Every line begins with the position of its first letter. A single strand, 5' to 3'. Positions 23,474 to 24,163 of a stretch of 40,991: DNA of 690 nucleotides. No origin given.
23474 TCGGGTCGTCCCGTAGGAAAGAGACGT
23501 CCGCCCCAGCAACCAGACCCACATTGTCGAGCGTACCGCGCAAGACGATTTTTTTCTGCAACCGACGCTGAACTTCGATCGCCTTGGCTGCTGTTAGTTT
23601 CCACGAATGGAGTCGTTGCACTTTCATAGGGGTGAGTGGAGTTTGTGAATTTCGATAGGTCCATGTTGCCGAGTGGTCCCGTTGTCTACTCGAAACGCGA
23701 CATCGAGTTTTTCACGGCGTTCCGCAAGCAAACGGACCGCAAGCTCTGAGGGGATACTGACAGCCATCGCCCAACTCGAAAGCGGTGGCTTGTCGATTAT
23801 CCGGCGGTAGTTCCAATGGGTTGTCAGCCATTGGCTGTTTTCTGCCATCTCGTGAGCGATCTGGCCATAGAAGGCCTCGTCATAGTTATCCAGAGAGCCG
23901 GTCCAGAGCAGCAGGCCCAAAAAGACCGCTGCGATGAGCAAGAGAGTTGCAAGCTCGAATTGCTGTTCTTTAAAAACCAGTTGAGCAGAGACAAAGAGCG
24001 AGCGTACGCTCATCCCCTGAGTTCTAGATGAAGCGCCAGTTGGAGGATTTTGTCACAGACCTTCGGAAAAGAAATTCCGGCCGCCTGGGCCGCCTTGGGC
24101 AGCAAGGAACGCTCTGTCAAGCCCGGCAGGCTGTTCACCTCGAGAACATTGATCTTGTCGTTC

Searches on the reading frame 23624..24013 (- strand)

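Call 18: search_protein_families(library=pfam, proteins=[window:23624-24013:-], max_evalue=0.01)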
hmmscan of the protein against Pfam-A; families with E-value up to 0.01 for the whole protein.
window:23624-24013:- (129 aa): 1 family
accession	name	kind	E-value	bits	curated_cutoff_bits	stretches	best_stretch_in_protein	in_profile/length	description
PF20100.4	DUF6490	-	0.0094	16.4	23.7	0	13-66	33-86/127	Family of unknown function (DUF6490)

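Call 24: search_protein_families(library=ncbifam, proteins=[window:23624-24013:-], max_evalue=0.01)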
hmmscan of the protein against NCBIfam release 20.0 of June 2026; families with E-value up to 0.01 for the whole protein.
window:23624-24013:- (129 aa): 1 family
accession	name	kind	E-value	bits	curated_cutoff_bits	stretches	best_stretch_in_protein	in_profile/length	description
NF009784.2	PRK13279.1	equivalog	0.0003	19.6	567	1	22-86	8-72/539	lipid IV(A) 4-amino-4-deoxy-L-arabinosyltransferase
